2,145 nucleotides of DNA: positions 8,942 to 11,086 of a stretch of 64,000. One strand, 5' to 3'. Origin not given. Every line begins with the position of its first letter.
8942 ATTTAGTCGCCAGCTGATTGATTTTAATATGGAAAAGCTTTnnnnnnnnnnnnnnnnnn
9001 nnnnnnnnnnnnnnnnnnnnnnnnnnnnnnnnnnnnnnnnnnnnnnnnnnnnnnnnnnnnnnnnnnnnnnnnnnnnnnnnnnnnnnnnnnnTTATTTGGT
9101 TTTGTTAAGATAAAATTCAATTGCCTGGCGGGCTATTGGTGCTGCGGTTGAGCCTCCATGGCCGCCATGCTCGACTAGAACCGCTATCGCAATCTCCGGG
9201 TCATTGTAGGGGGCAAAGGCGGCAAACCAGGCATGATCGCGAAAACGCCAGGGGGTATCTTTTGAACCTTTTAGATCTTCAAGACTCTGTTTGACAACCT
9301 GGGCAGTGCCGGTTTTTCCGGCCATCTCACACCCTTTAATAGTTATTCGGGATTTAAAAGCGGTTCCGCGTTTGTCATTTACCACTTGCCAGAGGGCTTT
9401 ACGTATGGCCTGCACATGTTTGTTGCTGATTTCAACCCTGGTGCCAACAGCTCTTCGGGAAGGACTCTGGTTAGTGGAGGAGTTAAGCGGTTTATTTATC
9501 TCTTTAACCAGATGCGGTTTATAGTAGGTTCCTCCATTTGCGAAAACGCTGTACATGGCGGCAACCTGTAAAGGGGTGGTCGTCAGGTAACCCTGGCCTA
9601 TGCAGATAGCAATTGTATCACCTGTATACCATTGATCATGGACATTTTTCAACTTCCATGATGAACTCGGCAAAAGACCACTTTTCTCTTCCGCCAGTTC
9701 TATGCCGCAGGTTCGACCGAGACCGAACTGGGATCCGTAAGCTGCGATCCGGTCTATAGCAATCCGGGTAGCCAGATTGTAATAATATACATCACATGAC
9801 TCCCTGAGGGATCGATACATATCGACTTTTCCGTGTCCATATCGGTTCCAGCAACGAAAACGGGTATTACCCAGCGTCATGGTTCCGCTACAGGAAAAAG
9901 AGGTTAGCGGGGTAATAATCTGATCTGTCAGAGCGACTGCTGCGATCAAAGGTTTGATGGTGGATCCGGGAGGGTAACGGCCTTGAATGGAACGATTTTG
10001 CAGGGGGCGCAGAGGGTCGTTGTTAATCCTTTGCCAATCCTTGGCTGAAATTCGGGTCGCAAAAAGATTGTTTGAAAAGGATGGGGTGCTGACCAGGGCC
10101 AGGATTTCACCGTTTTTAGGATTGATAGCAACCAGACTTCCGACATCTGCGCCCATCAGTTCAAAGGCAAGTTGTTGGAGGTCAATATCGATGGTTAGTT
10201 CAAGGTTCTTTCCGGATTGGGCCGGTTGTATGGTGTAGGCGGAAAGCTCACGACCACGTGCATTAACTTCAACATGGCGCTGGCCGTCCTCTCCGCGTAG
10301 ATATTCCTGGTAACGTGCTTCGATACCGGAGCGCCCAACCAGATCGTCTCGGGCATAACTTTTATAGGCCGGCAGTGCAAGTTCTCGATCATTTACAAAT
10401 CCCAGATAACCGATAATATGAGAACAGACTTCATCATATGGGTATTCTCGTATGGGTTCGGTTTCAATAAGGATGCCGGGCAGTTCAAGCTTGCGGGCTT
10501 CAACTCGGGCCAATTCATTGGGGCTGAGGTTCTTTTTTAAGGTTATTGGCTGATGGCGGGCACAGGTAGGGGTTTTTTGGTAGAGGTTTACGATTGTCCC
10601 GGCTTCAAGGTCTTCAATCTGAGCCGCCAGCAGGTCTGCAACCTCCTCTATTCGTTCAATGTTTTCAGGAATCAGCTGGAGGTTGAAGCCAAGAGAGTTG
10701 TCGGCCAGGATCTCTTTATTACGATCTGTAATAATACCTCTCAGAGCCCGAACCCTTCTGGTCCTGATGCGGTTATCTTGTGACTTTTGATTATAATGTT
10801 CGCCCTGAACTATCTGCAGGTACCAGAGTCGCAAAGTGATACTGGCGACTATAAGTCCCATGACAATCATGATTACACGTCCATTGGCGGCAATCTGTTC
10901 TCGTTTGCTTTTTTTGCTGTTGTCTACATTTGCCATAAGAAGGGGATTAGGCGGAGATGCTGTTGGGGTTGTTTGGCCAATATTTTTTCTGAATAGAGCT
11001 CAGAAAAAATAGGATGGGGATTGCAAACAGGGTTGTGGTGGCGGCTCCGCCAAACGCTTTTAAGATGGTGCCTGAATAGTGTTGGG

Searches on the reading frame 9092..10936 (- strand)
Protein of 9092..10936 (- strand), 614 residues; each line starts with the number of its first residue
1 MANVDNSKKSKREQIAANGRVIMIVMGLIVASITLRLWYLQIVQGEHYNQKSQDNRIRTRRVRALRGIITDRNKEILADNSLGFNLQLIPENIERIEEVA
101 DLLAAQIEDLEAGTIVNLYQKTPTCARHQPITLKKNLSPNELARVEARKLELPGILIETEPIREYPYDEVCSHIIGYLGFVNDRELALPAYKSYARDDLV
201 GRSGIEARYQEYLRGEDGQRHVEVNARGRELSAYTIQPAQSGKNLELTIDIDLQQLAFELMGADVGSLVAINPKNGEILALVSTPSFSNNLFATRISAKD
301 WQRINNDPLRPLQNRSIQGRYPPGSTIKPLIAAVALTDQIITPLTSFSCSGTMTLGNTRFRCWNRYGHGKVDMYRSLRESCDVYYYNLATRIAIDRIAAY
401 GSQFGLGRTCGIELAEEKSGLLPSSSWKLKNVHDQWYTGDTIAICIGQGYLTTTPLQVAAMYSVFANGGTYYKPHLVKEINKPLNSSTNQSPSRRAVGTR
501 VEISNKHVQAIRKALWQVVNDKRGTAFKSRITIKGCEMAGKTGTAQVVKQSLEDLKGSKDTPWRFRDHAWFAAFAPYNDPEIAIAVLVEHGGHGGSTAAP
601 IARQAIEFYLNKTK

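Call 24: find_homologous_proteins(query=window:9092-10936:-, max_evalue=1e-50)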
Query window:9092-10936:- (614 aa): 7363 proteins with E <= 1e-50 among 8000 candidates; the best 120 are listed.
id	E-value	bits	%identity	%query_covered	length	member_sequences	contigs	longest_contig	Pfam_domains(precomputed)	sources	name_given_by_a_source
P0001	0.0e+0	1280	91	100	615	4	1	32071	PF03717.21,PF00905.28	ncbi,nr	ncbi:MAG: penicillin-binding protein 2 [Deltaproteobacteria bacterium]|nr:penicillin-binding protein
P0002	0.0e+0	1255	88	100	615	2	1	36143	PF03717.21,PF00905.28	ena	-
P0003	0.0e+0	1192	84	100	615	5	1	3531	PF03717.21,PF00905.28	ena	-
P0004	0.0e+0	1182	83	100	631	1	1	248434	PF03717.21,PF00905.28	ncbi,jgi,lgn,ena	-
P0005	0.0e+0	1172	83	100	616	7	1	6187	PF03717.21,PF00905.28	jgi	jgi:penicillin-binding protein 2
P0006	0.0e+0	1164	81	100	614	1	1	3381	PF03717.21,PF00905.28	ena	-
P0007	0.0e+0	1154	85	96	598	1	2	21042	PF03717.21,PF00905.28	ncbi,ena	-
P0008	0.0e+0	1152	82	100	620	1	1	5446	PF03717.21,PF00905.28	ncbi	-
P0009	0.0e+0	1142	81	100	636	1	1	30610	PF03717.21,PF00905.28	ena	-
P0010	0.0e+0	1141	81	100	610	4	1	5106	PF03717.21,PF00905.28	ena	-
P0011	0.0e+0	1141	81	100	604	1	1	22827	PF03717.21,PF00905.28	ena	-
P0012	0.0e+0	1129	82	96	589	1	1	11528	PF03717.21,PF00905.28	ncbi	-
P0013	0.0e+0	1129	80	100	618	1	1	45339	PF03717.21,PF00905.28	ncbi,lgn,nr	ncbi:MAG: penicillin-binding protein 2 [Deltaproteobacteria bacterium]|nr:penicillin-binding protein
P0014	0.0e+0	1126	78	100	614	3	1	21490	PF03717.21,PF00905.28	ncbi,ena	-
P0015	0.0e+0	1101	78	100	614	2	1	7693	PF03717.21,PF00905.28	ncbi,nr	ncbi:MAG: penicillin-binding protein 2 [Deltaproteobacteria bacterium]|nr:penicillin-binding protein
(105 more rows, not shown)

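Call 25: find_encoding_contigs(protein=P0001, flank=10000, max_places=2)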
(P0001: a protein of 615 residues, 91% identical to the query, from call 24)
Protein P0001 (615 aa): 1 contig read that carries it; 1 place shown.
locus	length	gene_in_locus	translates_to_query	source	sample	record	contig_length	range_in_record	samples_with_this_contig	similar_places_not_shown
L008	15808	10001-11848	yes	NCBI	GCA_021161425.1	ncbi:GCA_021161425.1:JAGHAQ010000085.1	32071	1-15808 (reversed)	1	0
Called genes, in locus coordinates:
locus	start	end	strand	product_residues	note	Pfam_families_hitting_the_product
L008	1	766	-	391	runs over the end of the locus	PF07075:NamZ_N, PF20732:NamZ_C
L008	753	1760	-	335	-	PF00933:Glyco_hydro_3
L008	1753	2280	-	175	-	PF01510:Amidase_2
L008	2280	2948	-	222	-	PF00730:HhH-GPD, PF00633:HHH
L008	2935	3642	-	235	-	PF27252:AF_1314_C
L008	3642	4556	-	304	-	PF00348:polyprenyl_synt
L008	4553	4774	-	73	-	PF02609:Exonuc_VII_S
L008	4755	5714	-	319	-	PF01551:Peptidase_M23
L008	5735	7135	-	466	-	PF13742:tRNA_anti_2, PF01336:tRNA_anti-codon, PF02601:Exonuc_VII_L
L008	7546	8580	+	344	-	PF00022:Actin, PF06723:MreB_Mbl, PF11104:PilM_2 (faint), PF00012:HSP70, PF14450:FtsA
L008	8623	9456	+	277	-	PF04085:MreC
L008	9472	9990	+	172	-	-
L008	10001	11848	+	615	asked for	PF03717:PBP_dimer, PF00905:Transpeptidase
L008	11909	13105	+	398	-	PF01098:FTSW_RODA_SPOVE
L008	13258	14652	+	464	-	PF18073:Zn_ribbon_LapB, PF03796:DnaB_C (faint), PF06745:ATPase, PF13481:AAA_25, PF23442:DUF7125 (faint), PF13541:ChlI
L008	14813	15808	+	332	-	PF02638:GHL10 (weak), PF14883:GHL13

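Call 26: find_encoding_contigs(protein=P0002, flank=10000, max_places=2)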
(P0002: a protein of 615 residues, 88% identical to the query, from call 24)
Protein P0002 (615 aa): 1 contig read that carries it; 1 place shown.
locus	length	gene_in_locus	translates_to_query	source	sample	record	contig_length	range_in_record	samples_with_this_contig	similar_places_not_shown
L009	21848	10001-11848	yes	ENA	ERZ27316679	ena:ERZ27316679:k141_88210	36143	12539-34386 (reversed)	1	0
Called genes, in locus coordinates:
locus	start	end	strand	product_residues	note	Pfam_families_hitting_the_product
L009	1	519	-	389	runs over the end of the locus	PF07075:NamZ_N, PF20732:NamZ_C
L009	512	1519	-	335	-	PF00933:Glyco_hydro_3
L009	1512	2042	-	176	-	PF01510:Amidase_2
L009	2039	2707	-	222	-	PF00730:HhH-GPD, PF00633:HHH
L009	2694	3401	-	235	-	PF27252:AF_1314_C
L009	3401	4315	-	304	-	PF00348:polyprenyl_synt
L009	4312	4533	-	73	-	PF02609:Exonuc_VII_S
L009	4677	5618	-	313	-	PF01551:Peptidase_M23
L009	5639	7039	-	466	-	PF13742:tRNA_anti_2, PF01336:tRNA_anti-codon, PF02601:Exonuc_VII_L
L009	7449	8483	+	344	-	PF00022:Actin, PF06723:MreB_Mbl, PF00012:HSP70, PF11104:PilM_2 (faint), PF14450:FtsA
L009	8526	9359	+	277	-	PF04085:MreC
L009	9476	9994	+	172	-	-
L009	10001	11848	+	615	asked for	PF03717:PBP_dimer, PF00905:Transpeptidase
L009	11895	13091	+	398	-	PF01098:FTSW_RODA_SPOVE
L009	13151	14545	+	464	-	PF18073:Zn_ribbon_LapB, PF13481:AAA_25, PF03796:DnaB_C (weak), PF06745:ATPase, PF23442:DUF7125 (weak), PF09848:SLFN-g3_helicase (weak), PF13541:ChlI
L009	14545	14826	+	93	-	-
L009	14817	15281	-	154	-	PF01467:CTP_transf_like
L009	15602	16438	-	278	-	PF03358:FMN_red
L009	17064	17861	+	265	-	PF02673:BacA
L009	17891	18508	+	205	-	PF09335:VTT_dom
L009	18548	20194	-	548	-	PF01293:PEPCK_ATP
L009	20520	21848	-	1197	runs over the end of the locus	PF02811:PHP, PF07733:DNA_pol3_alpha, PF17657:DNA_pol3_finger, PF14579:HHH_6, PF01336:tRNA_anti-codon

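Call 27: find_encoding_contigs(protein=P0004, flank=10000, max_places=2)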
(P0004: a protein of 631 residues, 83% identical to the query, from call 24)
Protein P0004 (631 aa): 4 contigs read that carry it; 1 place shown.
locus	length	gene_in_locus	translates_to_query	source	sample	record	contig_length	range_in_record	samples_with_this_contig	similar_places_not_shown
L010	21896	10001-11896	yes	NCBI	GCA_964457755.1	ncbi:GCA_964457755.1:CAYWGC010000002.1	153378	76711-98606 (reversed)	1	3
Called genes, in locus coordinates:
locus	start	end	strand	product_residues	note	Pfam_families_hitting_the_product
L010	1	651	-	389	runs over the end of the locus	PF07075:NamZ_N, PF20732:NamZ_C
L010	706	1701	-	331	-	PF00933:Glyco_hydro_3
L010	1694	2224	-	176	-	PF01510:Amidase_2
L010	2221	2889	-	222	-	PF00730:HhH-GPD, PF00633:HHH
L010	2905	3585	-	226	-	PF27252:AF_1314_C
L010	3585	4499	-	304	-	PF00348:polyprenyl_synt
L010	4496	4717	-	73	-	PF02609:Exonuc_VII_S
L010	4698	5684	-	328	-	PF01551:Peptidase_M23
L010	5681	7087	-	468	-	PF13742:tRNA_anti_2, PF01336:tRNA_anti-codon, PF02601:Exonuc_VII_L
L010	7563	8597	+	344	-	PF00022:Actin, PF06723:MreB_Mbl, PF11104:PilM_2 (faint), PF00012:HSP70, PF14450:FtsA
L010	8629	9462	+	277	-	PF04085:MreC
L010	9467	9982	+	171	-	-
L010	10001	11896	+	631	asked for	PF03717:PBP_dimer, PF00905:Transpeptidase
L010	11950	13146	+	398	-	PF01098:FTSW_RODA_SPOVE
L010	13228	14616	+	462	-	PF18073:Zn_ribbon_LapB, PF13481:AAA_25, PF03796:DnaB_C (weak), PF06745:ATPase, PF23442:DUF7125 (weak), PF13541:ChlI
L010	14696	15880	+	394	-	PF02638:GHL10, PF14883:GHL13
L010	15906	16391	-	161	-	PF01467:CTP_transf_like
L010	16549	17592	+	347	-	PF00072:Response_reg, PF13487:HD_5, PF01966:HD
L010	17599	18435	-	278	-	PF03358:FMN_red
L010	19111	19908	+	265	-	PF02673:BacA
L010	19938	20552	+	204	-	PF09335:VTT_dom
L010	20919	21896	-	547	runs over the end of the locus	PF01293:PEPCK_ATP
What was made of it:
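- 9092..10936 (-): mrdA (penicillin-binding protein 2, 614 aa). This is context: its stop codon is the last TTA of copy 1. Pfam PBP_dimer plus Transpeptidase in the syntenic loci (calls 25-27).
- Checked: RodA is 398 aa in relatives too (calls 25-27).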

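Call 52: find_encoding_contigs(protein=window:9092-10936:-, flank=10000, max_places=6)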
Protein window:9092-10936:- (614 aa): 1 contig read that carries it; 1 place shown.
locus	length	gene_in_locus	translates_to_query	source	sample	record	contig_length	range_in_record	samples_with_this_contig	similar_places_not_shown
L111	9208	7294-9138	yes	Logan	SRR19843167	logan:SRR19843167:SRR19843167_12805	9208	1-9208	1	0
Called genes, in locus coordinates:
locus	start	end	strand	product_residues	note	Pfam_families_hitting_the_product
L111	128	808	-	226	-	PF27252:AF_1314_C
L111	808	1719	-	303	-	PF00348:polyprenyl_synt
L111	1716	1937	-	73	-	PF02609:Exonuc_VII_S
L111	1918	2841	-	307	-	PF01551:Peptidase_M23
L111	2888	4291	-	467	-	PF13742:tRNA_anti_2, PF01336:tRNA_anti-codon, PF02601:Exonuc_VII_L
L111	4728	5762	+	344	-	PF00022:Actin, PF06723:MreB_Mbl, PF11104:PilM_2 (faint), PF00012:HSP70, PF14450:FtsA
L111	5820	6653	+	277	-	PF04085:MreC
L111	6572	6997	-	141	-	-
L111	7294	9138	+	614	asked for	PF03717:PBP_dimer, PF00905:Transpeptidase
